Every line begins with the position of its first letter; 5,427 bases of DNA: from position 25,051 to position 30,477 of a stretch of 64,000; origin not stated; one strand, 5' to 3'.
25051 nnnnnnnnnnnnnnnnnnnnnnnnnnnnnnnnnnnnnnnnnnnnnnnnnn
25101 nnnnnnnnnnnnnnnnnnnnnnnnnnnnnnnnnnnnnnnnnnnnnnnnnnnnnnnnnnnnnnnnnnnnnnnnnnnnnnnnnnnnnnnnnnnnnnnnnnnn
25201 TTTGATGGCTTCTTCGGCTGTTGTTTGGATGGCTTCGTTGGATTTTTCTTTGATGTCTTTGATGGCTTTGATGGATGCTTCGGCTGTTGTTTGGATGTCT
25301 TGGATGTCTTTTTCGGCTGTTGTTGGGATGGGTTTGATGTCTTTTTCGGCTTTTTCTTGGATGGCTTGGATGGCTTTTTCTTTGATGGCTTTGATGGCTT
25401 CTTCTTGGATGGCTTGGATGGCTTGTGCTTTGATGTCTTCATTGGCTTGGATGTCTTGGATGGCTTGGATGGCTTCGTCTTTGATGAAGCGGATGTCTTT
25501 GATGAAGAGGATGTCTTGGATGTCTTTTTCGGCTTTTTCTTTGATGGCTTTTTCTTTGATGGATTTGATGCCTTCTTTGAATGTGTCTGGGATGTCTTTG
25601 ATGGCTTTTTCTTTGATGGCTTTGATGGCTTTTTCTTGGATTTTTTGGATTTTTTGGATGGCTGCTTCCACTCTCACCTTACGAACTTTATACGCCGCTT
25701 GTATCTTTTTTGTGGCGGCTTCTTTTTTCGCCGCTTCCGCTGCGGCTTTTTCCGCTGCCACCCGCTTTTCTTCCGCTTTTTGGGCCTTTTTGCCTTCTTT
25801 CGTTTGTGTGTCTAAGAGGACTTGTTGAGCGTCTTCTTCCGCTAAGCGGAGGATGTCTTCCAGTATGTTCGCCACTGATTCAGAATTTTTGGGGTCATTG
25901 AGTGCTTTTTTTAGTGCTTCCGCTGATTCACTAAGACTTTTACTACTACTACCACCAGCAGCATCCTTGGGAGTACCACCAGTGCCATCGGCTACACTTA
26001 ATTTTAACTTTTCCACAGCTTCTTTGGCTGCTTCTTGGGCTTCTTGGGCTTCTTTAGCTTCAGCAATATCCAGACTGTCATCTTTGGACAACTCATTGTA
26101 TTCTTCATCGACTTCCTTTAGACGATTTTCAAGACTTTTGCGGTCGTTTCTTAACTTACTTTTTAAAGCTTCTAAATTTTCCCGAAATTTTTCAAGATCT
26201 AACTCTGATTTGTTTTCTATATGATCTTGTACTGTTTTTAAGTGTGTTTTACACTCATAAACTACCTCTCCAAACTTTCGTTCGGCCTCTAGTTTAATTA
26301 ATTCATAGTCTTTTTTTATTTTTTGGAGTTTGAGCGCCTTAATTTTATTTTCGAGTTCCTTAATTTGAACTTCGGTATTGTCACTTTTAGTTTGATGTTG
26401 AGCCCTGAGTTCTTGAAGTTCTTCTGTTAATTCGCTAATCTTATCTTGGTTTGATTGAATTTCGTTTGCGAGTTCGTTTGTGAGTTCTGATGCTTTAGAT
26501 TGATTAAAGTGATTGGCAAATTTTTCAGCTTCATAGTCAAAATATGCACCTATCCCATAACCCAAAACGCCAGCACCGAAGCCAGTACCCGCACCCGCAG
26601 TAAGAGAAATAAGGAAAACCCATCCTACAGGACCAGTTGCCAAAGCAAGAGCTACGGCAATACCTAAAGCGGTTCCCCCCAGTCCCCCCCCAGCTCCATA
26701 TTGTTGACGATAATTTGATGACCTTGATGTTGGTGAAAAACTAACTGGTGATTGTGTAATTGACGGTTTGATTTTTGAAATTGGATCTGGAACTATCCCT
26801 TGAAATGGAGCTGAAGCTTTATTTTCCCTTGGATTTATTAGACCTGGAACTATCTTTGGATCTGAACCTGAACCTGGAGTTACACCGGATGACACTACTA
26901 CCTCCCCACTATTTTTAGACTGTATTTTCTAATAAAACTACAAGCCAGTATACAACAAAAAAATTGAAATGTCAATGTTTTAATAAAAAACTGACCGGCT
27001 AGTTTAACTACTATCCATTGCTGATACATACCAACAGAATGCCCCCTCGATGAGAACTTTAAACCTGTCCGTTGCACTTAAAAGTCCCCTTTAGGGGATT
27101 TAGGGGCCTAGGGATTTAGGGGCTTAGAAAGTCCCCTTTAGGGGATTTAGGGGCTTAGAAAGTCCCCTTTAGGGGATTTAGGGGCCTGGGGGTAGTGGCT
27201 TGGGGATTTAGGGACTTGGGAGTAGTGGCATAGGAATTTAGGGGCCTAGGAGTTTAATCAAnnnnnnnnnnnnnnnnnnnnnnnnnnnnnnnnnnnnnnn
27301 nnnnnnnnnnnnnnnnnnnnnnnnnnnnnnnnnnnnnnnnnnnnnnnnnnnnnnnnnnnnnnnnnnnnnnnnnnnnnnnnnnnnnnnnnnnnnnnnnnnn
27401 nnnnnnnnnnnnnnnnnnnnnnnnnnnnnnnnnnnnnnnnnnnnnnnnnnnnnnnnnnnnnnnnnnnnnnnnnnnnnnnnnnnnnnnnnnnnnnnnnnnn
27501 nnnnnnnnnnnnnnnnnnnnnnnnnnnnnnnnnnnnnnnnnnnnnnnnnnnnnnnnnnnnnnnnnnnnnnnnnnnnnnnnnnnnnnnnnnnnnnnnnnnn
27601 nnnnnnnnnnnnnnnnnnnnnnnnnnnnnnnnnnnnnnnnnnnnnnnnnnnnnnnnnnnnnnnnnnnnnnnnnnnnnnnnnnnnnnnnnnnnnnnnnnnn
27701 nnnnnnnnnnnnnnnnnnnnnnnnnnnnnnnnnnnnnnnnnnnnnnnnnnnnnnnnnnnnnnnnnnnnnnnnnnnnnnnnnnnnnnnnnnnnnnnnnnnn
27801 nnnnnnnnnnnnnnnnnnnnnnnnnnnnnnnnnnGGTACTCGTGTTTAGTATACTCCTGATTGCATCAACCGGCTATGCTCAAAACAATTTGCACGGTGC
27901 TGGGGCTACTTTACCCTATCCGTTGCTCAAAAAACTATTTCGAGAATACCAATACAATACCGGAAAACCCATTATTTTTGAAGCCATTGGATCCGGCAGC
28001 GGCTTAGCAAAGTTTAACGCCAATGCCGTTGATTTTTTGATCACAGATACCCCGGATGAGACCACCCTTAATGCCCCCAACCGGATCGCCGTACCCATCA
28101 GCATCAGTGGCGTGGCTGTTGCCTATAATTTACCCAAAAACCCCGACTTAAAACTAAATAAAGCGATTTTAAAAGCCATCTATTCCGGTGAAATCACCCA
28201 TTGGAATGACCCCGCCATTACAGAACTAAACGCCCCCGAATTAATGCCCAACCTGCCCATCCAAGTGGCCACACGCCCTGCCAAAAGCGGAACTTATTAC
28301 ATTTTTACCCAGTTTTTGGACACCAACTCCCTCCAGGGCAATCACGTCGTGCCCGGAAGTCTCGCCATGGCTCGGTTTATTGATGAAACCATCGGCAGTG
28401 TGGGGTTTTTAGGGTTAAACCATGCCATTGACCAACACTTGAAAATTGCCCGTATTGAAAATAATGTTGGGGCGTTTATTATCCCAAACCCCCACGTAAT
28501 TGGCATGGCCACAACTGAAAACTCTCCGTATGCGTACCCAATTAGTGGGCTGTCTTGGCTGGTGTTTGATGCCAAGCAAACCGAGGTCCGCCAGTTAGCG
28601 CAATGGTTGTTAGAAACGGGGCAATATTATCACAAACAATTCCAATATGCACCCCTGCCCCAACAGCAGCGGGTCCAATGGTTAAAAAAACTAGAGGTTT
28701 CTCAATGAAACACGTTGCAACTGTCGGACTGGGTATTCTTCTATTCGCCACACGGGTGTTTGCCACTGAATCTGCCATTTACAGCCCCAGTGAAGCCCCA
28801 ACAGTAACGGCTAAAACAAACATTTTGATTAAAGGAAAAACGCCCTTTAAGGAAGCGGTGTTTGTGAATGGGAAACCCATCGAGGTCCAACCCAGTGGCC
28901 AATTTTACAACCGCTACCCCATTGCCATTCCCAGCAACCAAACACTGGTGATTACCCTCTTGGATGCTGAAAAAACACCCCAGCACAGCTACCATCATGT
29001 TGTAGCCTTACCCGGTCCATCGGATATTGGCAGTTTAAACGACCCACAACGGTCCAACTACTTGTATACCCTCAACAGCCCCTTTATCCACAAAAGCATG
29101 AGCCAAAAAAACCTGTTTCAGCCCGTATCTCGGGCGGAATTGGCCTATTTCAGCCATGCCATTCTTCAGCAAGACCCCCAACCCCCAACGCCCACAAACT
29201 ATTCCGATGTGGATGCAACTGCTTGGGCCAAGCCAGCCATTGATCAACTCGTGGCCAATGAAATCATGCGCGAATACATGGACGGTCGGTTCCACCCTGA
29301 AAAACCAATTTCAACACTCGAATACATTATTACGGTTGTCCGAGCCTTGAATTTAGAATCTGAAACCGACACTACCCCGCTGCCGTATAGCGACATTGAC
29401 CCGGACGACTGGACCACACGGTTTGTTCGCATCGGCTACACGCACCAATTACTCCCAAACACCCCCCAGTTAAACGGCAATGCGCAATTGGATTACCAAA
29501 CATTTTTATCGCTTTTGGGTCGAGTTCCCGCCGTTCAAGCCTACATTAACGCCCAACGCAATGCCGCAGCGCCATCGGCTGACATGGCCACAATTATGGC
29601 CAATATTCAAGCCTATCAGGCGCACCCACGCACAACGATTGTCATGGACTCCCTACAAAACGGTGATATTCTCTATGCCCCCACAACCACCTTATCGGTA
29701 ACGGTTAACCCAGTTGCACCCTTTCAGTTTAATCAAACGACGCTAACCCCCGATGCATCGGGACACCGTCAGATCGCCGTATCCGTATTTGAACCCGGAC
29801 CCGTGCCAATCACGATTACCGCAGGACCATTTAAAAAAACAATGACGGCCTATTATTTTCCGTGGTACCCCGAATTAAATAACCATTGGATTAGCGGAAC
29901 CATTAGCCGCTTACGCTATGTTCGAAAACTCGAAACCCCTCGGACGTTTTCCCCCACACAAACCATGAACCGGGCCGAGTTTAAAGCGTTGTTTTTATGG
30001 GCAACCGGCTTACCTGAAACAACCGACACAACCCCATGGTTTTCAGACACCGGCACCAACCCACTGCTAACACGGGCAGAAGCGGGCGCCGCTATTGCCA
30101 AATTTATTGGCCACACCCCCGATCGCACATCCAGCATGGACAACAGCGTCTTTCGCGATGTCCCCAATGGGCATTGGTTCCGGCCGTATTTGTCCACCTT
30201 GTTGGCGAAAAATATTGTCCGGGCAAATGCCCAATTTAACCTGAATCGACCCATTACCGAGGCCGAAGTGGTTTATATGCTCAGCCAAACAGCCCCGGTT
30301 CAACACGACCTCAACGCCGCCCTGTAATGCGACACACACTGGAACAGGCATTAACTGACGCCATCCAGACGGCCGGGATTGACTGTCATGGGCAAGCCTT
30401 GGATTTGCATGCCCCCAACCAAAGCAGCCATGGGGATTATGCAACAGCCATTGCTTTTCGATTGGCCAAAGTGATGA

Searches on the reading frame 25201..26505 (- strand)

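Call 105: search_protein_families(library=pfam, proteins=[window:25201-26505:-], max_evalue=10)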
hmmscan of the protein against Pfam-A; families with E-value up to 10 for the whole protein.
window:25201-26505:- (435 aa): 3 families
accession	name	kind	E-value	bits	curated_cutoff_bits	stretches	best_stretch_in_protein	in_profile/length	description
PF09787.14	Golgin_A5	-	0.0025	17.9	31.7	1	10-134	57-177/305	Golgin subfamily A member 5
PF02617.22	ClpS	-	0.068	13.4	23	1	202-257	11-66/80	ATP-dependent Clp protease adaptor protein ClpS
PF14056.11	DUF4250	-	1.4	9.4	27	1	108-140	20-52/55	Domain of unknown function (DUF4250)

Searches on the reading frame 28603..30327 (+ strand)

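Call 9: search_protein_families(library=pfam, proteins=[window:28603-30327:+], max_evalue=0.001)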
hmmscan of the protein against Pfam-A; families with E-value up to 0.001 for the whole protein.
window:28603-30327:+ (574 aa): 1 family
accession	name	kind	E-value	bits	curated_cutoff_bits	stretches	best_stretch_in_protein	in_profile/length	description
PF00395.25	SLH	-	2.5e-15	56.6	20.8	1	200-237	2-39/44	S-layer homology domain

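Call 16: search_protein_families(library=ncbifam, proteins=[window:28603-30327:+], max_evalue=0.1)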
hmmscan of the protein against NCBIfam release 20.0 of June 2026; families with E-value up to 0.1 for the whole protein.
window:28603-30327:+ (574 aa): 2 families
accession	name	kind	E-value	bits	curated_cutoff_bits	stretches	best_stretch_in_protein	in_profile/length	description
NF033190.2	inl_like_NEAT_1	exception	0.00012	20.6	1275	1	488-545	677-731/754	NEAT domain-containing leucine-rich repeat protein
NF008807.1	PRK11829.1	equivalog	0.095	10.8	733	0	99-184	239-328/670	biofilm formation regulator HmsP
